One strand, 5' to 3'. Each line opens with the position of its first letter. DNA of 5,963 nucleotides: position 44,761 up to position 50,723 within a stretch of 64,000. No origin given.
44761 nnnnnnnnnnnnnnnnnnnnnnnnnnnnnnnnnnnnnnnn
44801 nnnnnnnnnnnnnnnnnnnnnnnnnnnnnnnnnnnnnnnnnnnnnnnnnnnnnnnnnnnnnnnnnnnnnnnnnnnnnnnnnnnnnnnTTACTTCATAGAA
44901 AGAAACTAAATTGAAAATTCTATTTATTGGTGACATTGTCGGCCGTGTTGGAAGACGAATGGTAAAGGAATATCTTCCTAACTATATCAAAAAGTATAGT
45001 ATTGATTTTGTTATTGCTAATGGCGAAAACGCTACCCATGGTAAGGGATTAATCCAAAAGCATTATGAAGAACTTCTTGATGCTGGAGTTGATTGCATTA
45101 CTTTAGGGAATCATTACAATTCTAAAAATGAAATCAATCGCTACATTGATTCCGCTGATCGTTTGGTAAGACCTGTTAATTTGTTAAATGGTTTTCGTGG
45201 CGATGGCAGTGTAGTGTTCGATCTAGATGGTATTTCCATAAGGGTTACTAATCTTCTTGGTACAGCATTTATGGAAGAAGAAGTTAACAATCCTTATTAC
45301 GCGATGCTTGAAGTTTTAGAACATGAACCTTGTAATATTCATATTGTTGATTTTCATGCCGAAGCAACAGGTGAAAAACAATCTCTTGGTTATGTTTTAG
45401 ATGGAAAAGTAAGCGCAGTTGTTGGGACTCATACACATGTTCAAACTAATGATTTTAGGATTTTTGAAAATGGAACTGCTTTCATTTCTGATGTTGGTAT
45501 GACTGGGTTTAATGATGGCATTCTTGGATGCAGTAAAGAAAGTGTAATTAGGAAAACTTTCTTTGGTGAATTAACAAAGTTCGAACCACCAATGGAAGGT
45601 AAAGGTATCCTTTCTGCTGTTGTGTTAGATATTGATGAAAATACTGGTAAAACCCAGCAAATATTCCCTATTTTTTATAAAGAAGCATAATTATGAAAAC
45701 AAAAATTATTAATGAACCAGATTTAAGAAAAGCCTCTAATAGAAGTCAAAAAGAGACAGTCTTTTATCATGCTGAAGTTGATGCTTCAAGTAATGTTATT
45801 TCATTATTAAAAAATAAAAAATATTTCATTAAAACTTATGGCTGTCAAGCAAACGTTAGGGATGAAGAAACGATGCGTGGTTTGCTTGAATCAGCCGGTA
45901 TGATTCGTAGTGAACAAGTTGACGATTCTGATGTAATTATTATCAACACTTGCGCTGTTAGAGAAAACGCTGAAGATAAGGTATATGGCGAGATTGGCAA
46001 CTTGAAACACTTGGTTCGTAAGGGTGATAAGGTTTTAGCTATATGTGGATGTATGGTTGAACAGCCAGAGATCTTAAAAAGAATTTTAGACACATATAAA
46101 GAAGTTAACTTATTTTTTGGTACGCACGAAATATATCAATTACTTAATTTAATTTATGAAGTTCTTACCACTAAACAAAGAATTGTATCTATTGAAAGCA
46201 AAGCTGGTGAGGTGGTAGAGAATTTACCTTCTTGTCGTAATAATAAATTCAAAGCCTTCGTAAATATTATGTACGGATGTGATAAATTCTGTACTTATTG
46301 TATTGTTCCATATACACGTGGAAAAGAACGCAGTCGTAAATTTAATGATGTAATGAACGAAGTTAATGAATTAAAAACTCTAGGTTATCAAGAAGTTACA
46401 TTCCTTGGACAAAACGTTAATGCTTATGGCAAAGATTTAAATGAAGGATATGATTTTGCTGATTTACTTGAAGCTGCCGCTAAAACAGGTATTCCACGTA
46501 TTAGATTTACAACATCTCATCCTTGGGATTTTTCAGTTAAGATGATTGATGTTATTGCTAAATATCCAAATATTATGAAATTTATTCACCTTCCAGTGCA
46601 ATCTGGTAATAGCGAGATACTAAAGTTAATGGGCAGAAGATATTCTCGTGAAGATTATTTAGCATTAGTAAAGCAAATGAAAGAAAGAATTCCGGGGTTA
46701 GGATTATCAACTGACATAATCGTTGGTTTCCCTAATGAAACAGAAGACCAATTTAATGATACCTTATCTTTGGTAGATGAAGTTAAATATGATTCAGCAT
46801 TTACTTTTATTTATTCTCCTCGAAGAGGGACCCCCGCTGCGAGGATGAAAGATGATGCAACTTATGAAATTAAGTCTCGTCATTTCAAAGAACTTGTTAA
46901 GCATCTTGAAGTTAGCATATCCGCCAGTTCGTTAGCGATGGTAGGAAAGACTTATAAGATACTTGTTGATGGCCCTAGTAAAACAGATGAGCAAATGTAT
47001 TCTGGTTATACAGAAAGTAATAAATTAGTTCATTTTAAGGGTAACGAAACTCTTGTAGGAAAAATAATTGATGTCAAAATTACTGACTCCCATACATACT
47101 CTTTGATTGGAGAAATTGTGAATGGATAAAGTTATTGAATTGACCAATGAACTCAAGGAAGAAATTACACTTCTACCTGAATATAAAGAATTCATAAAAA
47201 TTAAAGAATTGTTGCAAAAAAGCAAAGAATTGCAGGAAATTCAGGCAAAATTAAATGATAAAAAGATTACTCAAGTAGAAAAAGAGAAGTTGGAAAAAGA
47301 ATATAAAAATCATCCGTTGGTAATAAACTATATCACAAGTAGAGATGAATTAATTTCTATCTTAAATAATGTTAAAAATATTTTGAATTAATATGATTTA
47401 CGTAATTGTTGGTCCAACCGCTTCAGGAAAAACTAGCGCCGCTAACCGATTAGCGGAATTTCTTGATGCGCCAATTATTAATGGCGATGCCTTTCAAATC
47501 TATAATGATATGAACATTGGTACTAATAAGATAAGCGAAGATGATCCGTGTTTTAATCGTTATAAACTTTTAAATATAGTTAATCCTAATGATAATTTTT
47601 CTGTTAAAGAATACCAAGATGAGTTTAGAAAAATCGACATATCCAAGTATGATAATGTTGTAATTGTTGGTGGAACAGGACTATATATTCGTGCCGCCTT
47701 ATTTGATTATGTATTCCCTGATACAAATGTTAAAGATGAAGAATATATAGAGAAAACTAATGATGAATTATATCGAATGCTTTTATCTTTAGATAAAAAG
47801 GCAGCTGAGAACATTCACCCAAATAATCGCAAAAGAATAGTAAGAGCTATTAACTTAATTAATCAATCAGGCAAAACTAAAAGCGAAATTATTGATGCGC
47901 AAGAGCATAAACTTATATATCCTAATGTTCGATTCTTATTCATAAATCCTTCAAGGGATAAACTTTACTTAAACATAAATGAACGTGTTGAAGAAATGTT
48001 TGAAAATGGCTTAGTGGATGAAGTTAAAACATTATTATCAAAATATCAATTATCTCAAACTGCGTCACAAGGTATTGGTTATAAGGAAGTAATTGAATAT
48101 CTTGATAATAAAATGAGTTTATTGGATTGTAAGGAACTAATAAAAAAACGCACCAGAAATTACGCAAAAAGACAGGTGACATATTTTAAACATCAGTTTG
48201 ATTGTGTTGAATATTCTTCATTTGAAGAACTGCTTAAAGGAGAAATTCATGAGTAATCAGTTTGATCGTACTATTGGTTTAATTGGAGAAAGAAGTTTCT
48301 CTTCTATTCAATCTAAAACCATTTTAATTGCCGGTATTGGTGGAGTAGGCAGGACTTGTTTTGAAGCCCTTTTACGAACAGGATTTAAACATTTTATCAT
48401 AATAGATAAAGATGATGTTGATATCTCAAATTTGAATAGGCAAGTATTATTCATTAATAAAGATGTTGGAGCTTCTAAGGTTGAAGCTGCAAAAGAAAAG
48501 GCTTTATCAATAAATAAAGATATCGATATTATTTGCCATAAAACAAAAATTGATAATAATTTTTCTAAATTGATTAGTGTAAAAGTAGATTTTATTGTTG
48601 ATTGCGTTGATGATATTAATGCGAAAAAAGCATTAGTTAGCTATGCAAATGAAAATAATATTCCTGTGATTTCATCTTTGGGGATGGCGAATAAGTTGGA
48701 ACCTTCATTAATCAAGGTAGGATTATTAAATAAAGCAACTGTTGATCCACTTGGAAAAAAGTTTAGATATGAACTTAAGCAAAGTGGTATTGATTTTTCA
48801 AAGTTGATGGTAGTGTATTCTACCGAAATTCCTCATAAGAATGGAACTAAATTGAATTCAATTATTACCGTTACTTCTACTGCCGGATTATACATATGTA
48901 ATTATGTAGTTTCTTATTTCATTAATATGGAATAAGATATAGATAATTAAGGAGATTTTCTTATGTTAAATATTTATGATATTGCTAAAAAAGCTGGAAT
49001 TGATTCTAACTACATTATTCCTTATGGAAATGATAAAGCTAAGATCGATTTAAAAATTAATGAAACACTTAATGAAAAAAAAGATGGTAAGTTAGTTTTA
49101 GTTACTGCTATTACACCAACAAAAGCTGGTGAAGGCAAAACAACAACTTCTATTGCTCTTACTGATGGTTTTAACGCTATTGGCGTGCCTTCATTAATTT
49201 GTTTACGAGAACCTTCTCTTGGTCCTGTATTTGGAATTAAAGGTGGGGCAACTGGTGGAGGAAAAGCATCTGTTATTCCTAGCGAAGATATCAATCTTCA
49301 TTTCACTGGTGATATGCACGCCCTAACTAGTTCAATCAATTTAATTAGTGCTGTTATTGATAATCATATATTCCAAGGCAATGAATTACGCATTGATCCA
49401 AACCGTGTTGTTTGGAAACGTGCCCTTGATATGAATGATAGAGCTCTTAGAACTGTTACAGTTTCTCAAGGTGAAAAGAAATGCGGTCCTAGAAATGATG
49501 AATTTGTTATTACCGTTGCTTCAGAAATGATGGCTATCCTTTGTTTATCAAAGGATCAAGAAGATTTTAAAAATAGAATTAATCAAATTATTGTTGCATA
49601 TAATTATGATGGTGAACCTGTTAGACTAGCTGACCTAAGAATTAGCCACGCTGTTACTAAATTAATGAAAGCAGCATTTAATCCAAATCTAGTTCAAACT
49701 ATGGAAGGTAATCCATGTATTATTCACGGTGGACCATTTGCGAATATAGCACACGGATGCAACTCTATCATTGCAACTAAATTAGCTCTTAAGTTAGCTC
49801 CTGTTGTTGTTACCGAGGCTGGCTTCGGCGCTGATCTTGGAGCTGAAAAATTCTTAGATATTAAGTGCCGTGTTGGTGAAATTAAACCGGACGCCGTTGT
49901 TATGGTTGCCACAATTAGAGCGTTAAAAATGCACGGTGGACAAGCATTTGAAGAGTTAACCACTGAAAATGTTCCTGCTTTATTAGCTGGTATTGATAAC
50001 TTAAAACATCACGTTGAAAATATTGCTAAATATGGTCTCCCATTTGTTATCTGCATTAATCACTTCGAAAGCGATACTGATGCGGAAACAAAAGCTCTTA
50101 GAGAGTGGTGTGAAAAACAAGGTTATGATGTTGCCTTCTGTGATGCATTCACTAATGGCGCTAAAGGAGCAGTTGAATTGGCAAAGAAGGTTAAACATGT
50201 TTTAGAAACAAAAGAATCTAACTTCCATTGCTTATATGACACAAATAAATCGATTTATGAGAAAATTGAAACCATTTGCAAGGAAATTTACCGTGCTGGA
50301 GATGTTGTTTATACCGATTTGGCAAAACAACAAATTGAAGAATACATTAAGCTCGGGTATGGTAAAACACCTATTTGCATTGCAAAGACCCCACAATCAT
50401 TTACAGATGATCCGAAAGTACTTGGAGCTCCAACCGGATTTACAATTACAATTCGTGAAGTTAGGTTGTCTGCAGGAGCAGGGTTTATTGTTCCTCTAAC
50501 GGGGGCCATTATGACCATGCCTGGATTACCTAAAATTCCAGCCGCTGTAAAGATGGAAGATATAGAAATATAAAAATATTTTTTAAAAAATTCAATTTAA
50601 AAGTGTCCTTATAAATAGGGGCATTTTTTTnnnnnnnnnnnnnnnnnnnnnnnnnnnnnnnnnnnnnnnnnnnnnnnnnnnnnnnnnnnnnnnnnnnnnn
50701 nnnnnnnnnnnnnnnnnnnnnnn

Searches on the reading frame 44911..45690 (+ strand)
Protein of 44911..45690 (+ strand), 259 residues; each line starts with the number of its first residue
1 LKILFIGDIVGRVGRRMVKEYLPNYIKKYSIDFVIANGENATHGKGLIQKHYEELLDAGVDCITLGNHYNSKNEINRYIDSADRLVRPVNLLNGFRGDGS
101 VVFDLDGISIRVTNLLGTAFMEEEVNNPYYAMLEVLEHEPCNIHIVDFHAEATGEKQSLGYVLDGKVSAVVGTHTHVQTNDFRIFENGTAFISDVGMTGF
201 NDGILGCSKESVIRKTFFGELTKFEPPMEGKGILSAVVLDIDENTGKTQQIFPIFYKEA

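Call 75: search_protein_families(library=pfam, proteins=[window:44911-45690:+], max_evalue=0.0001)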
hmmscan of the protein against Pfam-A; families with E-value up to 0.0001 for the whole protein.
window:44911-45690:+ (259 aa): 2 families
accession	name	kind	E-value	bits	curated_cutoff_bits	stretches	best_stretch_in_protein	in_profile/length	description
PF13277.11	YmdB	-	4.8e-95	318.1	27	1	4-253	1-252/253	YmdB-like protein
PF00149.33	Metallophos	-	2.9e-11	44.6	21.5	1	1-177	1-190/191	Calcineurin-like phosphoesterase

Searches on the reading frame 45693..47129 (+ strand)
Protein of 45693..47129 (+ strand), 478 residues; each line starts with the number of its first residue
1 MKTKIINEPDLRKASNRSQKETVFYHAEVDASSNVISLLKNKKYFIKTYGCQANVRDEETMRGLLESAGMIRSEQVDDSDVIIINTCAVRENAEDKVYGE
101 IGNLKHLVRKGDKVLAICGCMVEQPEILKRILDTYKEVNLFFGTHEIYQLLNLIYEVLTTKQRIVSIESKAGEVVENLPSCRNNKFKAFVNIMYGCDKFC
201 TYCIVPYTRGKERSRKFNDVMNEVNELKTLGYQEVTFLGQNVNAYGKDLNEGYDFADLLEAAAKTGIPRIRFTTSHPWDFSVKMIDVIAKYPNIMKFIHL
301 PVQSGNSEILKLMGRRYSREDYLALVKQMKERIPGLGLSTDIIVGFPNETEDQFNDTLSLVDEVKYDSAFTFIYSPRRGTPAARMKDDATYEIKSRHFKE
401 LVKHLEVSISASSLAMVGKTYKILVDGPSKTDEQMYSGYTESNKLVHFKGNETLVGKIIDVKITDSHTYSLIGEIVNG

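Call 17: search_protein_families(library=pfam, proteins=[window:45693-47129:+], max_evalue=0.00001)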
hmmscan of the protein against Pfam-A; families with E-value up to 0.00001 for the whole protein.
window:45693-47129:+ (478 aa): 4 families
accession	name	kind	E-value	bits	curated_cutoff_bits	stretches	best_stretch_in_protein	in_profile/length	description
PF04055.27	Radical_SAM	-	3.3e-30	105.9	29.5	1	190-360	1-165/166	Radical SAM superfamily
PF00919.26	UPF0004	-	8.6e-26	90.3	27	1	43-143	1-98/98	Uncharacterized protein family UPF0004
PF01938.26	TRAM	-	4.2e-12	46.2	21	1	415-476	2-61/61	TRAM domain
PF18693.7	TRAM_2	-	4.1e-07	30.5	27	1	417-476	1-63/63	TRAM domain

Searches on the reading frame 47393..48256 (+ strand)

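Call 75: search_protein_families(library=pfam, proteins=[window:47393-48256:+], max_evalue=0.0001)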
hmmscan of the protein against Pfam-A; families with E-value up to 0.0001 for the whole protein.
window:47393-48256:+ (287 aa): 2 families
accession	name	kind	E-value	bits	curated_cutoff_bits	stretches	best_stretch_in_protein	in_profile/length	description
PF01715.23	IPPT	-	3.4e-67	227.1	23.6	1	35-268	1-243/243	IPP transferase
PF01745.22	IPT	-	1.2e-09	38.4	20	1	2-47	3-48/233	Isopentenyl transferase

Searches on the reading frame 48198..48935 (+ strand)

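Call 75: search_protein_families(library=pfam, proteins=[window:48198-48935:+], max_evalue=0.0001)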
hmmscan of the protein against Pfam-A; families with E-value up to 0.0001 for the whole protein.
window:48198-48935:+ (245 aa): 1 family
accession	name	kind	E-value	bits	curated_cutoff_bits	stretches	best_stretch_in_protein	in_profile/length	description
PF00899.27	ThiF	-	2.8e-37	128.6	28.1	1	23-161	2-142/238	ThiF family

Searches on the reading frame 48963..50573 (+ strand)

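Call 17: search_protein_families(library=pfam, proteins=[window:48963-50573:+], max_evalue=0.00001)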
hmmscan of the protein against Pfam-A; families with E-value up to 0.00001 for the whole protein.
window:48963-50573:+ (536 aa): 1 family
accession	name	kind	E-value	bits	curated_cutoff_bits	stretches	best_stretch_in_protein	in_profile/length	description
PF01268.25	FTHFS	-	5.2e-242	804.4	27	1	2-532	13-545/556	Formate--tetrahydrofolate ligase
